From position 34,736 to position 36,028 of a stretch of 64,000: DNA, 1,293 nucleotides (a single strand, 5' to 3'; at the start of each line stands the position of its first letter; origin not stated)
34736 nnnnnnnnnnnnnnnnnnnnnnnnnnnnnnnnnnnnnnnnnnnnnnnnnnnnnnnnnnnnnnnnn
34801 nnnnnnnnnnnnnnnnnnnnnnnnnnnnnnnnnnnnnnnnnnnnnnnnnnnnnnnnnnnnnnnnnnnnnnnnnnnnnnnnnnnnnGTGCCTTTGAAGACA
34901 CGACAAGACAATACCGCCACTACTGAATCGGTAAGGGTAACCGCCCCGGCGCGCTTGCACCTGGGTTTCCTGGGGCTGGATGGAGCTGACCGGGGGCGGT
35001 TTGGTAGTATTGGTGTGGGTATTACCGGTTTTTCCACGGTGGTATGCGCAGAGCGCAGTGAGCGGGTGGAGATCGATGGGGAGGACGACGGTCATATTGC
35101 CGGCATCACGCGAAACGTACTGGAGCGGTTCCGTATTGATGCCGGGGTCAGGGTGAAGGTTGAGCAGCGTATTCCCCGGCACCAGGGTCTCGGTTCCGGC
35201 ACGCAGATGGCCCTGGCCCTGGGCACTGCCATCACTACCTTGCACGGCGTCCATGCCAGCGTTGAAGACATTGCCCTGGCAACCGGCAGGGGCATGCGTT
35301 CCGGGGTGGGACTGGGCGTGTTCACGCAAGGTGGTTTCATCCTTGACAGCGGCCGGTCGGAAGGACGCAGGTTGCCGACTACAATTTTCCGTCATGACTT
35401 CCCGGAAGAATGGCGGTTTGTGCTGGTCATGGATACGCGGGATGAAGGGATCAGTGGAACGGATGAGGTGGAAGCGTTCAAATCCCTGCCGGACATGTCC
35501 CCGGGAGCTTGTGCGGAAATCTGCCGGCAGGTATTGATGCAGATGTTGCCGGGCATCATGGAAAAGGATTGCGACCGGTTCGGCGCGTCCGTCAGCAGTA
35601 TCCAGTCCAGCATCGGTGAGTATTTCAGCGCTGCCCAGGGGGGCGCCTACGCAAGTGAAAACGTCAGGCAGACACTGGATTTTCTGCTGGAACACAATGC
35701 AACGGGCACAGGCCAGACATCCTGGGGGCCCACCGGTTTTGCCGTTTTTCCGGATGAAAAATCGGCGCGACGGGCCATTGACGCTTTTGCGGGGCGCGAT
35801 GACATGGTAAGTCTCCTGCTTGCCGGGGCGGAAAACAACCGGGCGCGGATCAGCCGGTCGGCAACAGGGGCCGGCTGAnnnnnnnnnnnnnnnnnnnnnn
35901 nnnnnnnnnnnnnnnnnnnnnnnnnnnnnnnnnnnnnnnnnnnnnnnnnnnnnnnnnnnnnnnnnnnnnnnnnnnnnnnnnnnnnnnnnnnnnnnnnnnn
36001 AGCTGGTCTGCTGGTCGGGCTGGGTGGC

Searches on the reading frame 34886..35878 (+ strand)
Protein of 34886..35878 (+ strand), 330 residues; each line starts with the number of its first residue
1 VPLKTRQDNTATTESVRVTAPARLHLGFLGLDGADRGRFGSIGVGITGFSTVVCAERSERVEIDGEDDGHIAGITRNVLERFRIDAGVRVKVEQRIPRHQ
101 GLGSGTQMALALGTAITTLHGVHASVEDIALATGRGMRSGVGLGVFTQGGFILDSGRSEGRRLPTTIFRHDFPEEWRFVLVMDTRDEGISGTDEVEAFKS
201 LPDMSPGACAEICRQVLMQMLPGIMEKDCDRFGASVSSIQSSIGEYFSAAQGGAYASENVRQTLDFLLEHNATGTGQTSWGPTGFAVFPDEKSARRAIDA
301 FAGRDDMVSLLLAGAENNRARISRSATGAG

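Call 7: search_protein_families(library=pfam, proteins=[window:34886-35878:+])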
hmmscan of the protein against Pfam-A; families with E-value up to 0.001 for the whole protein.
window:34886-35878:+ (330 aa): 2 families
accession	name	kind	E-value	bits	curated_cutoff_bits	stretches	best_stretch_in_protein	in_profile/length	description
PF00288.32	GHMP_kinases_N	-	6.8e-09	36.3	22.3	1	74-134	6-67/87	GHMP kinases N terminal domain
PF08544.19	GHMP_kinases_C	-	6.2e-07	30.2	21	1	220-301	1-79/85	GHMP kinases C terminal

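Call 31: find_homologous_proteins(query=window:34886-35878:+, max_evalue=1e-30)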
Query window:34886-35878:+ (330 aa): 4020 proteins with E <= 1e-30 among 8000 candidates; the best 120 are listed.
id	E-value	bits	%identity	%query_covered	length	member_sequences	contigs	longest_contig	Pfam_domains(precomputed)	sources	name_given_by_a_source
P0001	4.8e-206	701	96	100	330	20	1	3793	PF00288.33,PF08544.19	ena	-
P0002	2.8e-178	610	85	100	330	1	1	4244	PF00288.33,PF08544.19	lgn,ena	-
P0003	9.3e-176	602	85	98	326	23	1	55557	PF00288.33,PF08544.19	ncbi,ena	-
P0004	1.1e-175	601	85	98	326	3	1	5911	PF00288.33,PF08544.19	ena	-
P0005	4.8e-172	589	83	99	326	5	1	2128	PF00288.33,PF08544.19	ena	-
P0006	3.9e-165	567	80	98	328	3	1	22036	PF00288.33,PF08544.19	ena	-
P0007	1.5e-164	565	79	98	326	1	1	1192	PF00288.33,PF08544.19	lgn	-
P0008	1.3e-163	562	80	98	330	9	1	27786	PF00288.33,PF08544.19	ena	-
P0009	3.4e-163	560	79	98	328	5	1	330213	PF00288.33,PF08544.19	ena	-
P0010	1.8e-162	558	78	98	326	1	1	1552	PF00288.33,PF08544.19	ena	-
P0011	2.5e-162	558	79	98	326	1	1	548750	PF00288.33,PF08544.19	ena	-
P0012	2.7e-162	557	78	98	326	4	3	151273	PF00288.33,PF08544.19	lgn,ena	-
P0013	4.2e-162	557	78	98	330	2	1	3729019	PF00288.33,PF08544.19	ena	-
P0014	5.2e-162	557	78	98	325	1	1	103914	PF00288.33,PF08544.19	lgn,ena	-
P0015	1.5e-161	555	78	99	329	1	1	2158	PF00288.33,PF08544.19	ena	-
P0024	2.8e-151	521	74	98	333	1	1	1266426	PF00288.33,PF08544.19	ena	-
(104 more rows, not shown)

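Call 32: find_encoding_contigs(protein=P0003, flank=10000, max_places=2)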
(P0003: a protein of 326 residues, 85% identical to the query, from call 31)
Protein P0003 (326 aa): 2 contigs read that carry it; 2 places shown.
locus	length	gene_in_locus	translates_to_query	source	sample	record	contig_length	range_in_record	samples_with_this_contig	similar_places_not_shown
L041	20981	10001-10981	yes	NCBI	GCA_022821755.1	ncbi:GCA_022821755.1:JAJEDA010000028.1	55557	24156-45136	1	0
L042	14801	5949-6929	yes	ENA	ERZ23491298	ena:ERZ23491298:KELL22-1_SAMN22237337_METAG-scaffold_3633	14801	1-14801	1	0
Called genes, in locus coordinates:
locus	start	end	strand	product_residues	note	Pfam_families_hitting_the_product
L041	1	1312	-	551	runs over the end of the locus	PF01979:Amidohydro_1 (faint), PF07969:Amidohydro_3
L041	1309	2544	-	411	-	-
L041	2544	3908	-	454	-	-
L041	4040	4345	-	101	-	PF12797:Fer4_2 (faint), PF12837:Fer4_6 (faint), PF13237:Fer4_10 (faint), PF12838:Fer4_7 (weak), PF13187:Fer4_9 (faint), PF13484:Fer4_16 (faint), PF00037:Fer4 (weak), PF11953:DUF3470 (weak)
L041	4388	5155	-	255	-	PF01493:GXGXG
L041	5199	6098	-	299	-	PF01913:FTR, PF02741:FTR_C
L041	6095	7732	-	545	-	PF01979:Amidohydro_1 (faint), PF07969:Amidohydro_3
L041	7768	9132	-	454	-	-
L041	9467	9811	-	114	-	PF01568:Molydop_binding (weak)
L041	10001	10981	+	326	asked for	PF00288:GHMP_kinases_N, PF08544:GHMP_kinases_C (weak)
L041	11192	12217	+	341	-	PF02289:MCH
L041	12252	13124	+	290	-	PF01874:CitG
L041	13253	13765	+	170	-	PF08714:Fae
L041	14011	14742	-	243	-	PF00977:His_biosynth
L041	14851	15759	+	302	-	PF01968:Hydantoinase_A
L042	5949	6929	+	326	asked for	PF00288:GHMP_kinases_N, PF08544:GHMP_kinases_C (weak)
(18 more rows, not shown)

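Call 33: find_encoding_contigs(protein=P0009, flank=10000, max_places=2)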
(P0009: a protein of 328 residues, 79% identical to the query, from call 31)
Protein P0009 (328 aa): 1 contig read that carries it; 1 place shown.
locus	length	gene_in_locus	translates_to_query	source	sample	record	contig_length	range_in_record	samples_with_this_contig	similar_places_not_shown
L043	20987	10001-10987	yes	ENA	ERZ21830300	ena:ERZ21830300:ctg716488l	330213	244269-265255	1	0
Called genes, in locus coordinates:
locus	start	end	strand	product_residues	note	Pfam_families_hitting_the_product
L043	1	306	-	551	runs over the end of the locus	PF01979:Amidohydro_1 (faint), PF07969:Amidohydro_3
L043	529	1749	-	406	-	-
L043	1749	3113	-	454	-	PF07992:Pyr_redox_2 (weak)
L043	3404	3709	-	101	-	PF12797:Fer4_2 (faint), PF12837:Fer4_6 (faint), PF13237:Fer4_10 (faint), PF12838:Fer4_7 (weak), PF13187:Fer4_9 (faint), PF13484:Fer4_16 (faint), PF00037:Fer4 (weak), PF11953:DUF3470 (weak)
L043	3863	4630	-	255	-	PF01493:GXGXG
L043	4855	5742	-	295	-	PF01913:FTR, PF02741:FTR_C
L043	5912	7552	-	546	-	PF01979:Amidohydro_1 (faint), PF07969:Amidohydro_3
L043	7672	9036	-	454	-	-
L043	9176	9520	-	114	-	PF01568:Molydop_binding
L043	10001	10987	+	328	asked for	PF00288:GHMP_kinases_N, PF08544:GHMP_kinases_C (weak)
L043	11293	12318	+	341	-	PF02289:MCH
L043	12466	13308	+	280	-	PF01874:CitG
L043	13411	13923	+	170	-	PF08714:Fae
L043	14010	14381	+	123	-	PF13366:PDDEXK_3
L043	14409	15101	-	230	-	PF00977:His_biosynth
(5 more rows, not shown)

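Call 34: find_encoding_contigs(protein=P0013, flank=10000, max_places=2)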
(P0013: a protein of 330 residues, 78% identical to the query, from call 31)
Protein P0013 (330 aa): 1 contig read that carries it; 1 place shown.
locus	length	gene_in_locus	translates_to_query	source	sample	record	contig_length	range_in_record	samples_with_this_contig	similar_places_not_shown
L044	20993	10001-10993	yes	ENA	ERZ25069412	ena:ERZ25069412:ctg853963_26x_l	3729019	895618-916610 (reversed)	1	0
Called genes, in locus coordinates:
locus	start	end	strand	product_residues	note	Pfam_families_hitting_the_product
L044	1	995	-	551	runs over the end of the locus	PF01979:Amidohydro_1 (faint), PF07969:Amidohydro_3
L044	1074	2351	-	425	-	-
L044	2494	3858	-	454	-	PF07992:Pyr_redox_2 (weak)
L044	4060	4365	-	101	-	PF12797:Fer4_2 (faint), PF12837:Fer4_6 (faint), PF13237:Fer4_10 (faint), PF12838:Fer4_7 (weak), PF13187:Fer4_9 (faint), PF13484:Fer4_16 (faint), PF00037:Fer4 (weak), PF11953:DUF3470 (weak)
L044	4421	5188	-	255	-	PF01493:GXGXG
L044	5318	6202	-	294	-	PF01913:FTR, PF02741:FTR_C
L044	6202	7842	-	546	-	PF01979:Amidohydro_1 (faint), PF07969:Amidohydro_3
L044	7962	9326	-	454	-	-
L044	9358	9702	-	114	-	PF01568:Molydop_binding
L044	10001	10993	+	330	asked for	PF00288:GHMP_kinases_N, PF08544:GHMP_kinases_C (weak)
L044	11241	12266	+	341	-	PF02289:MCH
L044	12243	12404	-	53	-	-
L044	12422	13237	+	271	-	PF01874:CitG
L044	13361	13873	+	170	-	PF08714:Fae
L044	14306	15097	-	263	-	PF00977:His_biosynth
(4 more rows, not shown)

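Call 35: find_encoding_contigs(protein=P0024, flank=10000, max_places=2)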
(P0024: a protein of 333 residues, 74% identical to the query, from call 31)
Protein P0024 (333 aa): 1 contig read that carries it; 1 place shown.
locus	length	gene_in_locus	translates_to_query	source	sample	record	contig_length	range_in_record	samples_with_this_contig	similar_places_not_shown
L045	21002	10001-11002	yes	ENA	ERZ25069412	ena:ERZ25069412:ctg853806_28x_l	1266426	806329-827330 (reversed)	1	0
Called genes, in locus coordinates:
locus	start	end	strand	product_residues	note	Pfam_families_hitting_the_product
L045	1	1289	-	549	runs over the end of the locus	PF01979:Amidohydro_1 (faint), PF07969:Amidohydro_3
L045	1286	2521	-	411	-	-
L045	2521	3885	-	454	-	PF07992:Pyr_redox_2 (weak)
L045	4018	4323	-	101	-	PF12797:Fer4_2 (faint), PF12837:Fer4_6 (faint), PF13237:Fer4_10 (faint), PF12838:Fer4_7 (weak), PF13187:Fer4_9 (faint), PF13484:Fer4_16 (faint), PF00037:Fer4 (weak), PF11953:DUF3470 (weak)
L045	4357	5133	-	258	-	PF01493:GXGXG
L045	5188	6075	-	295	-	PF01913:FTR, PF02741:FTR_C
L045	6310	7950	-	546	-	PF01979:Amidohydro_1 (faint), PF07969:Amidohydro_3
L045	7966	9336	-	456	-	-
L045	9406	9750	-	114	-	PF01568:Molydop_binding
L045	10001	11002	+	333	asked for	PF00288:GHMP_kinases_N, PF08544:GHMP_kinases_C (weak)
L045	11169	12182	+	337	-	PF02289:MCH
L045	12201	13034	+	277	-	PF01874:CitG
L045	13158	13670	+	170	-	PF08714:Fae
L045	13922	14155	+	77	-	-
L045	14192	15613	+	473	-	PF01968:Hydantoinase_A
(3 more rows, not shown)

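Call 72: find_encoding_contigs(protein=P0004, flank=2000, max_places=3)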
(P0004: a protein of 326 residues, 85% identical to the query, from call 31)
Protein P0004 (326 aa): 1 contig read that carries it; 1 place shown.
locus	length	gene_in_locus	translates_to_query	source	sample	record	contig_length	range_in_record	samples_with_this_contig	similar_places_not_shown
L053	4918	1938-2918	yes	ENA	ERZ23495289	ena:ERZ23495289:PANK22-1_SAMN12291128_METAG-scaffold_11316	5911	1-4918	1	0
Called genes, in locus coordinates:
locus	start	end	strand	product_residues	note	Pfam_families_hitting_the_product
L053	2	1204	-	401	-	?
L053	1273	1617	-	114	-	PF01568:Molydop_binding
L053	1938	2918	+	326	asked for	PF00288:GHMP_kinases_N, PF08544:GHMP_kinases_C (weak)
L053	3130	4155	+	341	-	PF02289:MCH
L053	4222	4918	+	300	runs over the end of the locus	PF01874:CitG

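Call 73: find_encoding_contigs(protein=P0006, flank=2000, max_places=3)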
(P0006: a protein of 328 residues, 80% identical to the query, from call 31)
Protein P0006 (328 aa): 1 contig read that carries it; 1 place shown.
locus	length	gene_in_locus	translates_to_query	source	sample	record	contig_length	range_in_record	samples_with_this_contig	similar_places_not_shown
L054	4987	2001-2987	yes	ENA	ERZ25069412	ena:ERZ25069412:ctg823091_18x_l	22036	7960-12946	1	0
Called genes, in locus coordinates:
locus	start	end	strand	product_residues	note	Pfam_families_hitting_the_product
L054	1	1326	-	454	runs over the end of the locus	-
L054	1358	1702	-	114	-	PF01568:Molydop_binding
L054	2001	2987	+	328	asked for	PF00288:GHMP_kinases_N, PF08544:GHMP_kinases_C (weak)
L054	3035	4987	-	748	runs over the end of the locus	PF07715:Plug, PF00593:TonB_dep_Rec_b-barrel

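Call 74: find_encoding_contigs(protein=P0008, flank=2000, max_places=3)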
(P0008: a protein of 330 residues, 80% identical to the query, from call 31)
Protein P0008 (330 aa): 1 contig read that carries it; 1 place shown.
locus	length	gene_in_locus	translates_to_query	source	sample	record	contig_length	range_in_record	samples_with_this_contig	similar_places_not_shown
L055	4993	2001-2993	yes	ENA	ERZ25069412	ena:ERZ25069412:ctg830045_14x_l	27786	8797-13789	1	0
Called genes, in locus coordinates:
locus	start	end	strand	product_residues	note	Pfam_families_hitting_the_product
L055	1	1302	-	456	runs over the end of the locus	-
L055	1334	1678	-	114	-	PF01568:Molydop_binding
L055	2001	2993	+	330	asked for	PF00288:GHMP_kinases_N, PF08544:GHMP_kinases_C (weak)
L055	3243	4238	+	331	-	PF02289:MCH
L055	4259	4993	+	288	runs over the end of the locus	PF01874:CitG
